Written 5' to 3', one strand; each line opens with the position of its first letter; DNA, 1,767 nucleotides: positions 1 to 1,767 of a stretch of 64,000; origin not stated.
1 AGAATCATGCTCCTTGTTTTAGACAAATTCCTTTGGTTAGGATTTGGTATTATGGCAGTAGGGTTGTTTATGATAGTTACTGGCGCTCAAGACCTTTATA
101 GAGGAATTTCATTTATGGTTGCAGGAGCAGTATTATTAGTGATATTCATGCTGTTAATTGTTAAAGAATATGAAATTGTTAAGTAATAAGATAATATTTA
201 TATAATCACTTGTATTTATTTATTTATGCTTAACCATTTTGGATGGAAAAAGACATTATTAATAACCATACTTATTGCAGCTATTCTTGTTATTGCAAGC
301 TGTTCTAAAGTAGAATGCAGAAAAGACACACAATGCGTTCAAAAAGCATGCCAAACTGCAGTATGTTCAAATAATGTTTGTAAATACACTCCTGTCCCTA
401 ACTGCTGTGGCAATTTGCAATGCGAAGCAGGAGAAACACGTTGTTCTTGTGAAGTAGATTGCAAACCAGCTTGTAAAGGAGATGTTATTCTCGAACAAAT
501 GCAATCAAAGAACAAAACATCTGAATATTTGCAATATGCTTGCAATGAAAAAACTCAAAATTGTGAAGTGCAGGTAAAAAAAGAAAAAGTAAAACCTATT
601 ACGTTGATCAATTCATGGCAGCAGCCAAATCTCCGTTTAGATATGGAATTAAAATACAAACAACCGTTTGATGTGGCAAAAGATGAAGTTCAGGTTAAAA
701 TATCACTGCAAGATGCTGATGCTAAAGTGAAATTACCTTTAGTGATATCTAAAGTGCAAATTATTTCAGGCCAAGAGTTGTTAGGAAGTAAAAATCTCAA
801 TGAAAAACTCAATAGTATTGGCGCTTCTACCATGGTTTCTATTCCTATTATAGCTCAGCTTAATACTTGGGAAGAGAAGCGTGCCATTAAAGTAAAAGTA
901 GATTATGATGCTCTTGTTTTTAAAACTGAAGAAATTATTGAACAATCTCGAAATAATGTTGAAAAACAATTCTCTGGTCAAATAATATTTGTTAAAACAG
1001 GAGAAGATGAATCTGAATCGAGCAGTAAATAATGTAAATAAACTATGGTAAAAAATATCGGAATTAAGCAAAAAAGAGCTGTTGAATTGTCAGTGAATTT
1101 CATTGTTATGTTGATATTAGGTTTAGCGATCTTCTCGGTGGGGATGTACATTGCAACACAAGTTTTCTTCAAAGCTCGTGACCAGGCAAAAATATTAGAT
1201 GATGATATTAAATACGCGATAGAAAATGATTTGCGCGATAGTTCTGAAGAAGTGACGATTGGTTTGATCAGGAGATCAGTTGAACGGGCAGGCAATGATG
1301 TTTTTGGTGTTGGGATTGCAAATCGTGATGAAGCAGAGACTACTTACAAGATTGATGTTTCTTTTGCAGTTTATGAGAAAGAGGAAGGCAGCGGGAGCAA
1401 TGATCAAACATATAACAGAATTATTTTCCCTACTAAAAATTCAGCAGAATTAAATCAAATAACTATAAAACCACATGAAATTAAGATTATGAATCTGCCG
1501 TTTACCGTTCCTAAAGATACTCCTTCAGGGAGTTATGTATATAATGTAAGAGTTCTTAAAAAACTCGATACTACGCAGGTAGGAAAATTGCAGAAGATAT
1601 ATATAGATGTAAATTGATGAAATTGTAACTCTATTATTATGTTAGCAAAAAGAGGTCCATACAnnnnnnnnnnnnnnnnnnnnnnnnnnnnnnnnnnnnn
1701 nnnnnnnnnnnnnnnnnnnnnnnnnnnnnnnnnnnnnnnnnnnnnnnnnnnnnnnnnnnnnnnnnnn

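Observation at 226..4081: Operon of three secreted cysteine-rich proteins, including an HExxH protein with a Myxococcus-type Cys repeat and a pilin-like protein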

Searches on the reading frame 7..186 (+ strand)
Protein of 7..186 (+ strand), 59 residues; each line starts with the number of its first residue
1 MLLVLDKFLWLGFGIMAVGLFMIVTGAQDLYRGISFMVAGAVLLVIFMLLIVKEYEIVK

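Call 3: search_protein_families(library=pfam, proteins=[window:7-186:+], max_evalue=1)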
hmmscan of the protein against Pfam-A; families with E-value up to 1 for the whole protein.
window:7-186:+ (59 aa): 1 family
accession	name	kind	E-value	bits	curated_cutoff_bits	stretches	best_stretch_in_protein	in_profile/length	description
PF20712.2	CyanoTRADDas_TM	-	0.13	12.8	24.3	1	8-46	16-53/68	Cyanobacterial TRADD-N associated 2-Transmembrane domain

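Call 4: search_protein_families(library=ncbifam, proteins=[window:7-186:+], max_evalue=1)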
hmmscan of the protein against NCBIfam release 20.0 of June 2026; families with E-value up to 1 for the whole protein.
window:7-186:+ (59 aa): 0 families

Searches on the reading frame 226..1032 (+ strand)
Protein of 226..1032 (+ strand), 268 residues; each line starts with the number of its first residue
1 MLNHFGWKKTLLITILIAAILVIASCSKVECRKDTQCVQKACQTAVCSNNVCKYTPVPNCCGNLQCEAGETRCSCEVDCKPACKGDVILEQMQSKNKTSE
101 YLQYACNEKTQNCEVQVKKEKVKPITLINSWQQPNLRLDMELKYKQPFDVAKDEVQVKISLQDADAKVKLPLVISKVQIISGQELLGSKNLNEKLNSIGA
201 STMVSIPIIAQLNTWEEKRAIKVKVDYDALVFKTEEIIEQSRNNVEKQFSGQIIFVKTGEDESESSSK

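Call 3: search_protein_families(library=pfam, proteins=[window:226-1032:+], max_evalue=1)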
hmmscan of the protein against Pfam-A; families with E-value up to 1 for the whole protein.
window:226-1032:+ (268 aa): 0 families

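Call 4: search_protein_families(library=ncbifam, proteins=[window:226-1032:+], max_evalue=1)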
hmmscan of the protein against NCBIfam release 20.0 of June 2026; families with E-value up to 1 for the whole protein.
window:226-1032:+ (268 aa): 0 families

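Call 13: find_homologous_proteins(query=window:226-1032:+)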
Query window:226-1032:+ (268 aa): 2 proteins with E <= 0.001 among 558 candidates.
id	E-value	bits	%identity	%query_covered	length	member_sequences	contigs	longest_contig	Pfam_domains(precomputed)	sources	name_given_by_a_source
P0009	8.5e-171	584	100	100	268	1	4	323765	-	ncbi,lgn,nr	ncbi:hypothetical protein HYY69_00315 [Candidatus Woesearchaeota archaeon]|nr:hypothetical protein [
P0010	2.6e-152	524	88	98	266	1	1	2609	-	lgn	-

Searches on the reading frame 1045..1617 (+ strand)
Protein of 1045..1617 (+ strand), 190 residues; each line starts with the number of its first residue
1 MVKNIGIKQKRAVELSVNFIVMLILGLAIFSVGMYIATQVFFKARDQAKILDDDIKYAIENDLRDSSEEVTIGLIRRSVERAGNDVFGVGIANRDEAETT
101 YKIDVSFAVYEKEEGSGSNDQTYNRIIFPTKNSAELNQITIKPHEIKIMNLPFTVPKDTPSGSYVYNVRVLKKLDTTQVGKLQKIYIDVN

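Call 3: search_protein_families(library=pfam, proteins=[window:1045-1617:+], max_evalue=1)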
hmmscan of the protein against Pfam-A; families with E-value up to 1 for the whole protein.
window:1045-1617:+ (190 aa): 3 families
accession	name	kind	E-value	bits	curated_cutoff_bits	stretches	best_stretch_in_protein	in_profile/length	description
PF06030.18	WxLIP_PGBD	-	0.03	14.8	27.3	1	88-165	32-114/121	WxL Interacting Protein, peptidoglycan binding domain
PF06280.18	fn3_5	-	0.036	15.2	27.6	1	87-162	12-89/112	Fn3-like domain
PF16353.11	LacZ_4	-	0.037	14.7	27.3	1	133-177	30-71/87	Beta-galactosidase, domain 4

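Call 4: search_protein_families(library=ncbifam, proteins=[window:1045-1617:+], max_evalue=1)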
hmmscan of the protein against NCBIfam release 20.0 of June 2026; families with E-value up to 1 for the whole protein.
window:1045-1617:+ (190 aa): 1 family
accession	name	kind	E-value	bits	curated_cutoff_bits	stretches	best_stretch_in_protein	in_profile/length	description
NF045978.1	ComEA_MAG0490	equivalog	0.14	12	98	0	94-142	34-84/162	MAG0490 family ComEA-like DNA-binding protein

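Call 12: find_homologous_proteins(query=window:1045-1617:+)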
Query window:1045-1617:+ (190 aa): 7 proteins with E <= 0.001 among 79 candidates.
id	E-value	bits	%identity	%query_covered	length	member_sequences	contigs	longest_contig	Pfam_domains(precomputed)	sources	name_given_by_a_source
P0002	2.7e-116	403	100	100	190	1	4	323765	-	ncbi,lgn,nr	ncbi:hypothetical protein HYY69_00320 [Candidatus Woesearchaeota archaeon]|nr:hypothetical protein [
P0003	5.6e-99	347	87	100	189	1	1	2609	-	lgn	-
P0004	8.5e-72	259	67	96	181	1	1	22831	-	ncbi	-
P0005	3.0e-71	257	69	97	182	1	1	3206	-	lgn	-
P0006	7.8e-50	187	55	96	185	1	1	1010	-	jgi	-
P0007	3.7e-13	68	32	96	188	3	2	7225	-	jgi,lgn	jgi:hypothetical protein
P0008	1.3e-5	43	25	87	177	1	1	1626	-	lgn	-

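Call 14: find_encoding_contigs(protein=P0004, flank=8000, max_places=3)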
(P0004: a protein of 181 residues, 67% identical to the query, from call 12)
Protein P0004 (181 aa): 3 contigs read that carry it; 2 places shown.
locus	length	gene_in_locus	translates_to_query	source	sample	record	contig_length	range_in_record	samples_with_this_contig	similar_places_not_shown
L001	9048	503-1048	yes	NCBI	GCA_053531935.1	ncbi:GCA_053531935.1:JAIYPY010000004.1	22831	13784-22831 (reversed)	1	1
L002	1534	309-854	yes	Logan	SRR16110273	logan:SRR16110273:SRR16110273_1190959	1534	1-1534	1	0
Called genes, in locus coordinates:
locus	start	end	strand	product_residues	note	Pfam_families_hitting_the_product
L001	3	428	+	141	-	?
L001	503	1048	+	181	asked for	-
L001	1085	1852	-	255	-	PF00121:TIM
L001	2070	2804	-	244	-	PF00849:PseudoU_synth_2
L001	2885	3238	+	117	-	PF01981:PTH2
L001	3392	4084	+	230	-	PF05552:MS_channel_1st_1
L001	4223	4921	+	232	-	PF01015:Ribosomal_S3Ae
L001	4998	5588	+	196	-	PF00069:Pkinase, PF01163:RIO1, PF03109:ABC1 (weak), PF07714:PK_Tyr_Ser-Thr (faint), PF22303:OspG_kinase (weak), PF01636:APH (faint)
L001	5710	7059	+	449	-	-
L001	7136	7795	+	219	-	PF01982:CTP-dep_RFKase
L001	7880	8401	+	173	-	PF00885:DMRL_synthase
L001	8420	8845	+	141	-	PF00885:DMRL_synthase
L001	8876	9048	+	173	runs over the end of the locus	-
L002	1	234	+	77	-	?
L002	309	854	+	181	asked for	-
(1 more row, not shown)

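Call 15: find_encoding_contigs(protein=P0007, flank=8000, max_places=3)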
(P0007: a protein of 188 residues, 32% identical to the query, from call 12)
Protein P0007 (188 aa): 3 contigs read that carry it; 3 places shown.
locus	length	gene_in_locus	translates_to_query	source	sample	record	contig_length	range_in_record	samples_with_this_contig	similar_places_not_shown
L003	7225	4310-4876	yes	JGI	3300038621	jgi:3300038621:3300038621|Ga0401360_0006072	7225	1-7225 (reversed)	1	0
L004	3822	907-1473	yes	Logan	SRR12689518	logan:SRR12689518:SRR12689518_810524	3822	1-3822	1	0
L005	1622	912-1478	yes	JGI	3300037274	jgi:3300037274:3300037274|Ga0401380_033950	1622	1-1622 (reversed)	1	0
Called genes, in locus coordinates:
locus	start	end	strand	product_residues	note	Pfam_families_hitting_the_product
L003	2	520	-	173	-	?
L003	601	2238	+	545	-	PF13487:HD_5 (weak)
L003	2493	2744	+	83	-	PF04193:PQ-loop, PF03083:MtN3_slv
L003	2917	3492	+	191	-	-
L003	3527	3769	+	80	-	-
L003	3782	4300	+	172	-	-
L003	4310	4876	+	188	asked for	-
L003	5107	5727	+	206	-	PF02163:Peptidase_M50 (faint)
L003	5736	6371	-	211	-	-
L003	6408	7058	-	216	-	-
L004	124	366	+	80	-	-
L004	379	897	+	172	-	-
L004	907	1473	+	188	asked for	-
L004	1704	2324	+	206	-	PF02163:Peptidase_M50 (faint)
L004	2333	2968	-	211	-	-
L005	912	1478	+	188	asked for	-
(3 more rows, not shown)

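Call 16: find_encoding_contigs(protein=P0003, flank=8000, max_places=3)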
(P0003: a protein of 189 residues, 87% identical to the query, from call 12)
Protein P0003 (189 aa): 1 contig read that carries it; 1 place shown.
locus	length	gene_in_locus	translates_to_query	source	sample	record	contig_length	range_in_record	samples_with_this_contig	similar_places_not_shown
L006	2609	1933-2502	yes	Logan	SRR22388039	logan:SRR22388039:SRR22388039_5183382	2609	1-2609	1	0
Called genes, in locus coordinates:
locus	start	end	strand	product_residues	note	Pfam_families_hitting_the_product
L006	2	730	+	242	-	?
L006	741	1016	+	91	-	-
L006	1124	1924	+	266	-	-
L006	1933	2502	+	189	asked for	-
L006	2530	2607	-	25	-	?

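Call 55: search_protein_families(library=pfam, alignment_id=A3, max_evalue=1)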
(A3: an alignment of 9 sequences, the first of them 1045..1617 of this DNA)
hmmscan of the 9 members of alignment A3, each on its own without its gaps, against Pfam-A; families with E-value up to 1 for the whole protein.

A. member 1, window:1045-1617:+ (190 aa): 3 families
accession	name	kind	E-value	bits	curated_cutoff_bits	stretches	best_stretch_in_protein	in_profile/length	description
PF06030.18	WxLIP_PGBD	-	0.03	14.8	27.3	1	88-165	32-114/121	WxL Interacting Protein, peptidoglycan binding domain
PF06280.18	fn3_5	-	0.036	15.2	27.6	1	87-162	12-89/112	Fn3-like domain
PF16353.11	LacZ_4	-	0.037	14.7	27.3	1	133-177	30-71/87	Beta-galactosidase, domain 4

B. families by the number of members that match (of 9 scanned): 8 families
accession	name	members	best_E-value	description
PF06030.18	WxLIP_PGBD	4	0.03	WxL Interacting Protein, peptidoglycan binding domain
PF07760.16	DUF1616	1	0.024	Protein of unknown function (DUF1616)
PF06280.18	fn3_5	1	0.036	Fn3-like domain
PF16353.11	LacZ_4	1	0.037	Beta-galactosidase, domain 4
PF01835.25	MG2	1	0.04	MG2 domain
PF20456.3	DUF6709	1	0.062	Family of unknown function (DUF6709)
PF13314.11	DUF4083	1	0.1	Domain of unknown function (DUF4083)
PF07219.19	HemY_N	1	0.15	HemY protein N-terminus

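Call 56: search_solved_structures(query=A3, max_evalue=10, show_alignments=2)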
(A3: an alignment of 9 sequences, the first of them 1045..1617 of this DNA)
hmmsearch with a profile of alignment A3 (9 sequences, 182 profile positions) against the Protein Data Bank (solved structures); distinct sequences matched with E-value up to 10: 3.
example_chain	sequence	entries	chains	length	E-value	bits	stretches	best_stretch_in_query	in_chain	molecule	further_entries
9vsc_A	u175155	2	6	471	1.9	11.4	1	14-53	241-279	Vacuolar cation/proton exchanger 1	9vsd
9vsa_A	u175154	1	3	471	1.9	11.4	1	14-53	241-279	Vacuolar cation/proton exchanger 1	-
3pr7_A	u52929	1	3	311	2.6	10.9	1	56-109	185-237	UspA1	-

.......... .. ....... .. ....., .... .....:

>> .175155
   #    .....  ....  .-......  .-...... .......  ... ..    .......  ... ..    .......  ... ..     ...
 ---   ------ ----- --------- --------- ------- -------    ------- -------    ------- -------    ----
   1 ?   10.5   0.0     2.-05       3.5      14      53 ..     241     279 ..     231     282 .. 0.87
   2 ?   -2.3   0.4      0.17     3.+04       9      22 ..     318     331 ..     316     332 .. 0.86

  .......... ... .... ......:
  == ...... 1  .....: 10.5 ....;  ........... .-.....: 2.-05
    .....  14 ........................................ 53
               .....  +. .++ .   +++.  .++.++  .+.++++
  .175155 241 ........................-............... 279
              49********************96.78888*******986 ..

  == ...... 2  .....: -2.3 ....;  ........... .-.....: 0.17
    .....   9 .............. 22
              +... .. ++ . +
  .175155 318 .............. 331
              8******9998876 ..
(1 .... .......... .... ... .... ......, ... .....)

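Call 76: search_protein_families(library=pfam, proteins=[L003:2917-3492:+, L003:3527-3769:+, L003:3782-4300:+, L003:5107-5727:+], max_evalue=0.5)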
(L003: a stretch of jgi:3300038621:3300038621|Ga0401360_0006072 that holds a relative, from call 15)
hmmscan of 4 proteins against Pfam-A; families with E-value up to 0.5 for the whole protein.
L003:2917-3492:+ (191 aa): 0 families

L003:3527-3769:+ (80 aa): 0 families

L003:3782-4300:+ (172 aa): 0 families

L003:5107-5727:+ (206 aa): 1 family
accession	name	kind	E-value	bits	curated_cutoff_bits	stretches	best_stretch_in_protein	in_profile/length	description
PF02163.28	Peptidase_M50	-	3.4e-11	43.3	27.2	2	148-183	157-192/221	Peptidase family M50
